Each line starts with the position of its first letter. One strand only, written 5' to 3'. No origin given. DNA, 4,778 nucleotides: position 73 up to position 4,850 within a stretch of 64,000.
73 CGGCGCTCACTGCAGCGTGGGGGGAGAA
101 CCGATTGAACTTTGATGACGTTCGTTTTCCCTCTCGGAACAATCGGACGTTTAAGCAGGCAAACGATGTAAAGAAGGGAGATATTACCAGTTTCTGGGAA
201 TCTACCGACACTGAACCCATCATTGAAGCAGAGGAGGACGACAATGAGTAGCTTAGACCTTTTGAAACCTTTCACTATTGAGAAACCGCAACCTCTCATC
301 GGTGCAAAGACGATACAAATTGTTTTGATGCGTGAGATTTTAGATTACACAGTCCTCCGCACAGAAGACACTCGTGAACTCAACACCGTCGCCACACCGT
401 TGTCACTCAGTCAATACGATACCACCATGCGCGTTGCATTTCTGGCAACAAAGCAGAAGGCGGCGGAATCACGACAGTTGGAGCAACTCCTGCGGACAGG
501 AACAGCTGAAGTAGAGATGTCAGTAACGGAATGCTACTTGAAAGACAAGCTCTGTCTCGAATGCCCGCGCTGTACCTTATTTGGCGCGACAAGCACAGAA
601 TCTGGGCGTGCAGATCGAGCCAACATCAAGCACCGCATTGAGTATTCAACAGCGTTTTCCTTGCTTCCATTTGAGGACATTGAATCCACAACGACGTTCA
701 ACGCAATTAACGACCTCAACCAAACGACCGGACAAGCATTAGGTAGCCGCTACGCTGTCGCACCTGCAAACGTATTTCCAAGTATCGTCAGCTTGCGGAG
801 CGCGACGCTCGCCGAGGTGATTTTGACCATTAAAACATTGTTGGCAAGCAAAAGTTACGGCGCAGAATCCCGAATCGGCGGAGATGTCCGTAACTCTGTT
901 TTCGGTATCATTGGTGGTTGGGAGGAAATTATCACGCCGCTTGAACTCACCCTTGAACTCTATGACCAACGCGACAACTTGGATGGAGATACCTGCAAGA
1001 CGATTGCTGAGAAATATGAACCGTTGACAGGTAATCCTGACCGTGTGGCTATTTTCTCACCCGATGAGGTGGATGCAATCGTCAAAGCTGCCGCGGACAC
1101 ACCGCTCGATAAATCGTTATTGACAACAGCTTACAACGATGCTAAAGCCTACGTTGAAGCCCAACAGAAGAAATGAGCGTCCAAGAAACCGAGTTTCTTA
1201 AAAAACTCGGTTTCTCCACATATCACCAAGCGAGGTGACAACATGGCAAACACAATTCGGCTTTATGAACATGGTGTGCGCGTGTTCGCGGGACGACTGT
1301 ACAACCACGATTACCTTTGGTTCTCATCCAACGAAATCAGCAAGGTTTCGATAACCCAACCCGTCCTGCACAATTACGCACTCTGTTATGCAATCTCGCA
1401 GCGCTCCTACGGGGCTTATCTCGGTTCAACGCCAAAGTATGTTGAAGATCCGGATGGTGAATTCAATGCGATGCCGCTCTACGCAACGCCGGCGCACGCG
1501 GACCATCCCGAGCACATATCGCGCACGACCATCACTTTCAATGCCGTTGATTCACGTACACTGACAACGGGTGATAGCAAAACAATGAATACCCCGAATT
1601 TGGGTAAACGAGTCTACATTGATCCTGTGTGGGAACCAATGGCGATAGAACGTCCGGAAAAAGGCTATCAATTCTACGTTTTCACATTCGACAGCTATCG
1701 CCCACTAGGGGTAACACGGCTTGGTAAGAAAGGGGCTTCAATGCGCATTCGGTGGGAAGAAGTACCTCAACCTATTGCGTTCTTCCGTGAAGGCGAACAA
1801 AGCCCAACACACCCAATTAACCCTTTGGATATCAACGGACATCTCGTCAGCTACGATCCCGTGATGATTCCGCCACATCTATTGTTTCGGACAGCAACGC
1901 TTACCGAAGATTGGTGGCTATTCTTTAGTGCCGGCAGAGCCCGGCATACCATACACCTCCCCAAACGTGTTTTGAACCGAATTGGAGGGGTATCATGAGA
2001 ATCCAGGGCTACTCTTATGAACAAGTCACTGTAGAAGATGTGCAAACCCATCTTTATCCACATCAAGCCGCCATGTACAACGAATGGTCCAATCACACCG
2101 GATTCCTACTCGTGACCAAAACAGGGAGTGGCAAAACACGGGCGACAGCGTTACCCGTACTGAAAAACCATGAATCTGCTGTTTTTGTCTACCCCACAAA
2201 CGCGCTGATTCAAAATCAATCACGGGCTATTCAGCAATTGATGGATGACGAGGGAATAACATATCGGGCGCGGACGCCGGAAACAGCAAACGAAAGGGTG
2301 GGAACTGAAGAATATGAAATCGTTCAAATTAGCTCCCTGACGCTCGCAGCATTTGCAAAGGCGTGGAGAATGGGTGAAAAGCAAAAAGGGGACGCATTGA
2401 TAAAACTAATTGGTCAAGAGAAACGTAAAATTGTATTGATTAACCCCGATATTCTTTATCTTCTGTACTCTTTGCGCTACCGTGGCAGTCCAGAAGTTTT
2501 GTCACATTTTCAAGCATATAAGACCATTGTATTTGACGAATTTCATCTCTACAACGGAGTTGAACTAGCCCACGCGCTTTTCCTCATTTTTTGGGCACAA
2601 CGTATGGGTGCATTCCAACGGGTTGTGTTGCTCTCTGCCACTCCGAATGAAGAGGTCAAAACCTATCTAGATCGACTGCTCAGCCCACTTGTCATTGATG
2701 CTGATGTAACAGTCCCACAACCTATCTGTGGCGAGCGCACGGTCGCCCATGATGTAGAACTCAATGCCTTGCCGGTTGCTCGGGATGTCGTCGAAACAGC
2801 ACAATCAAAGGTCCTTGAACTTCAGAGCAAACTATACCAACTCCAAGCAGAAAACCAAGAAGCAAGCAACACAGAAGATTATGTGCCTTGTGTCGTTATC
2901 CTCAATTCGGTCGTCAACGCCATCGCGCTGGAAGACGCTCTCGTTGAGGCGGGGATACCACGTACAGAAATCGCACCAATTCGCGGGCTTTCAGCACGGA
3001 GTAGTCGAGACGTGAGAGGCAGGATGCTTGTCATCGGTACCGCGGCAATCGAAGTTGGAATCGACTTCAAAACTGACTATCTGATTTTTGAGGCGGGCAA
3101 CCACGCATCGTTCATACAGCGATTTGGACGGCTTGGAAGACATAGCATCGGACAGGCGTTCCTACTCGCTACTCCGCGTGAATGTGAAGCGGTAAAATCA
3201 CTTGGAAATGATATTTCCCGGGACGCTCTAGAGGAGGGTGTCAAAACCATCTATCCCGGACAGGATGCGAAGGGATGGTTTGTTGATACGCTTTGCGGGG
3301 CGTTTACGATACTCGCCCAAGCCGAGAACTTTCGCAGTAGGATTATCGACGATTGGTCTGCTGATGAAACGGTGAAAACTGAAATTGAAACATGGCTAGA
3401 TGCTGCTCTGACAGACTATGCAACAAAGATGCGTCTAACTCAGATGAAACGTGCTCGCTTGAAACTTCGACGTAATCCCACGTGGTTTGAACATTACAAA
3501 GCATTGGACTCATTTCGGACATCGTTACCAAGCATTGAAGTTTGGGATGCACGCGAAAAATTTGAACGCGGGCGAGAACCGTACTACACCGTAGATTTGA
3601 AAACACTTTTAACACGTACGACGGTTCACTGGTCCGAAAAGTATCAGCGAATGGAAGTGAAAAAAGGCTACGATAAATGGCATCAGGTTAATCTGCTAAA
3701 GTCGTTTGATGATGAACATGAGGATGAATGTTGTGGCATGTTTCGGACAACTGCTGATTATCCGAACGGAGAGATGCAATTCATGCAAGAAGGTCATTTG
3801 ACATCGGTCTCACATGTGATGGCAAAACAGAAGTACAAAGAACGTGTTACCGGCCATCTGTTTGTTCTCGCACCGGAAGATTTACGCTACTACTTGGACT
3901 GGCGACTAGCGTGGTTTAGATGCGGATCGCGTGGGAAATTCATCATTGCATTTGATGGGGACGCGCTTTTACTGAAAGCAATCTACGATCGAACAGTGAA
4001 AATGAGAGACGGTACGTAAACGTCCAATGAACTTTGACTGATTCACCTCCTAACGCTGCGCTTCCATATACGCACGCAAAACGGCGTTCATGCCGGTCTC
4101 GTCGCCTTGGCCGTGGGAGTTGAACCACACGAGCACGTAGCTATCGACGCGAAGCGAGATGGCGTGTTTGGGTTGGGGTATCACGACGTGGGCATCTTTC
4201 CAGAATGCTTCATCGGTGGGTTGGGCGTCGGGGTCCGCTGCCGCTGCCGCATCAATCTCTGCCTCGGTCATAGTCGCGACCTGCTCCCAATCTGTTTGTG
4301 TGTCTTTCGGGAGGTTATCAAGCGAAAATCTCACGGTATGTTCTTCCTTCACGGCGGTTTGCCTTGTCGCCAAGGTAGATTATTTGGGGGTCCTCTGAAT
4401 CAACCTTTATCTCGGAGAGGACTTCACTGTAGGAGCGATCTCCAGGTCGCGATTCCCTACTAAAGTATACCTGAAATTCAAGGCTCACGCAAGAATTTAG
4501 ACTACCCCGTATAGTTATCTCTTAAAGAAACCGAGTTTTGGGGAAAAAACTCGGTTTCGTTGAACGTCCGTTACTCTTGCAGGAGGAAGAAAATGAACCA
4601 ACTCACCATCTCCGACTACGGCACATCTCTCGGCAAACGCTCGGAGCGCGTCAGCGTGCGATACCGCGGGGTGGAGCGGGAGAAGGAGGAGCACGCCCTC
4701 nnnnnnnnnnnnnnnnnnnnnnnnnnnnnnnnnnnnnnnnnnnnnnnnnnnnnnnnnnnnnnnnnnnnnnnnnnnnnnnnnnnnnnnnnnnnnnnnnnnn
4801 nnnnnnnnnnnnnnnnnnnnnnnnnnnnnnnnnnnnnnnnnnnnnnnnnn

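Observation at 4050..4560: Orphan BrnA-like antitoxin gene embedded antisense between cas3' and cas1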

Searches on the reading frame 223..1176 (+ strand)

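Call 3: search_protein_families(library=pfam, proteins=[window:223-1176:+], max_evalue=1)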
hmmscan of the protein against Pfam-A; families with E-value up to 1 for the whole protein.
window:223-1176:+ (317 aa): 1 family
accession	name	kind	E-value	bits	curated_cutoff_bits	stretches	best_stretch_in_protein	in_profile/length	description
PF18320.6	Csc2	-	8.4e-41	140.5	25.5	1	26-252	10-237/298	Csc2 Crispr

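Call 67: search_protein_families(library=ncbifam, proteins=[window:223-1176:+], max_evalue=0.001)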
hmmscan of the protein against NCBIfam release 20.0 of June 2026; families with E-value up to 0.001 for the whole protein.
window:223-1176:+ (317 aa): 1 family
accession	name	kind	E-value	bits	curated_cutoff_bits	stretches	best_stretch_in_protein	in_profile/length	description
TIGR03157.1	cas_Csc2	equivalog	1.9e-28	99.7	38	1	29-288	4-251/282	type I-D CRISPR-associated protein Cas7/Csc2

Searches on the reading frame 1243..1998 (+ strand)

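Call 3: search_protein_families(library=pfam, proteins=[window:1243-1998:+], max_evalue=1)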
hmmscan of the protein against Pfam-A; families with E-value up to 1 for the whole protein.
window:1243-1998:+ (251 aa): 1 family
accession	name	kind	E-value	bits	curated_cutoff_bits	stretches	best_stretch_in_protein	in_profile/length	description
PF11482.13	DUF3208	-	0.17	12.7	25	1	165-189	30-54/108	Protein of unknown function (DUF3208)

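Call 67: search_protein_families(library=ncbifam, proteins=[window:1243-1998:+], max_evalue=0.001)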
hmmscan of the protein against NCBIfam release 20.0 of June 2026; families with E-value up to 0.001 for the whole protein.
window:1243-1998:+ (251 aa): 1 family
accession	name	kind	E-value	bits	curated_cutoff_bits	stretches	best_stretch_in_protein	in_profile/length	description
TIGR03159.1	cas_Csc1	equivalog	3.1e-22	79.1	41.4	1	19-227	1-211/225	type I-D CRISPR-associated protein Cas5/Csc1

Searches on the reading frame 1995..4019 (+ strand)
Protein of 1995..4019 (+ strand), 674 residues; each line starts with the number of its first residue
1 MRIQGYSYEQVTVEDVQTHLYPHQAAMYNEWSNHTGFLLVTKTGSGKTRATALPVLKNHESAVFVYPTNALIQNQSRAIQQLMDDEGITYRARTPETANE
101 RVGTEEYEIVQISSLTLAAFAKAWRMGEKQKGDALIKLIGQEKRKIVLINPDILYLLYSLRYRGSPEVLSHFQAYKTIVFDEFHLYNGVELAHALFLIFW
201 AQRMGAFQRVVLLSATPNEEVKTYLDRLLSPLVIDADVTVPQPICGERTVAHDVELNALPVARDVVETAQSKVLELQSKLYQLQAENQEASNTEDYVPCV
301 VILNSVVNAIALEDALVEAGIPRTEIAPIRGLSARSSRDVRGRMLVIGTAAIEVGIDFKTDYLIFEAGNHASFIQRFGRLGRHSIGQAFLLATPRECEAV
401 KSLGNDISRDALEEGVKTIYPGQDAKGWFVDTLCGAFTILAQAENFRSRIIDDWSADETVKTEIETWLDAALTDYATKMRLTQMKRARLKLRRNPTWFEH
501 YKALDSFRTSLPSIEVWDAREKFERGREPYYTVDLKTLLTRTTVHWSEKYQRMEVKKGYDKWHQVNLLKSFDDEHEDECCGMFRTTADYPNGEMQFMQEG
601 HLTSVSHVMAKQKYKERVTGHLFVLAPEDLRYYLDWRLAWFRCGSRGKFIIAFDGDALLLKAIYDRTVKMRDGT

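Call 3: search_protein_families(library=pfam, proteins=[window:1995-4019:+], max_evalue=1)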
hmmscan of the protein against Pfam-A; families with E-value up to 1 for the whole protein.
window:1995-4019:+ (674 aa): 5 families
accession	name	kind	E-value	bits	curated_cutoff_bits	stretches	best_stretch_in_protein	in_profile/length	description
PF00270.35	DEAD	-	1.4e-17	64.4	26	1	21-222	1-165/167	DEAD/DEAH box helicase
PF22590.2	Cas3-like_C_2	-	2e-09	38.1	27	1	340-384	61-105/106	CRISPR-associated nuclease/helicase Cas3, C-terminal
PF04851.21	ResIII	-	2.3e-08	34.6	22.5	1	19-218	3-163/164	Type III restriction enzyme, res subunit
PF00271.37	Helicase_C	-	0.025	15.3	23.5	1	345-383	68-109/110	Helicase conserved C-terminal domain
PF08848.17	DUF1818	-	0.12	12.9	25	0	56-104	30-78/113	Domain of unknown function (DUF1818)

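Call 67: search_protein_families(library=ncbifam, proteins=[window:1995-4019:+], max_evalue=0.001)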
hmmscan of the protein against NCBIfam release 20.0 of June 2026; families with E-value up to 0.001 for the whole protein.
window:1995-4019:+ (674 aa): 6 families
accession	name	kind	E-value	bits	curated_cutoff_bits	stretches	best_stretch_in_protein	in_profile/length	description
TIGR03158.1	cas3_cyano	exception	7e-48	163.6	69.1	1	23-381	1-357/357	type I-D CRISPR-associated helicase Cas3'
TIGR01587.1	cas3_core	equivalog_domain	9e-17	61.2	102.45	1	40-384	5-320/358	CRISPR-associated helicase Cas3'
TIGR02621.3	cas3_GSU0051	exception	7.4e-15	54.8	400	1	177-525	170-518/854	type I-G CRISPR-associated helicase/endonuclease Cas3g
TIGR03817.1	DECH_helic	hypoth_equivalog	4.9e-11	41.6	874.1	1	18-228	35-214/742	helicase/secretion neighborhood putative DEAH-box helicase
TIGR04121.1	DEXH_lig_assoc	equivalog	3.4e-08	31.7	850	1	20-94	14-99/804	ligase-associated DNA damage response DEXH box helicase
NF041063.1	DpdF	equivalog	0.00081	18.1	550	0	43-88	167-215/813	protein DpdF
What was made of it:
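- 1995..4019 (+): Type I-D cas3' (helicase only, no HD nuclease domain), the upstream neighbour. Pfam DEAD / Cas3-like_C_2 (call 3); NCBIfam TIGR03158 cas3_cyano, 163.6 bits, cutoff 69.1 (call 67)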

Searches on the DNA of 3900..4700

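Call 63: search_rna_families(source=window, start=3900, end=4700, threshold=evalue, max_evalue=1)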
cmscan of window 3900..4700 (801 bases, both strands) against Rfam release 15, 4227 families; matches with E-value up to 1: 0.
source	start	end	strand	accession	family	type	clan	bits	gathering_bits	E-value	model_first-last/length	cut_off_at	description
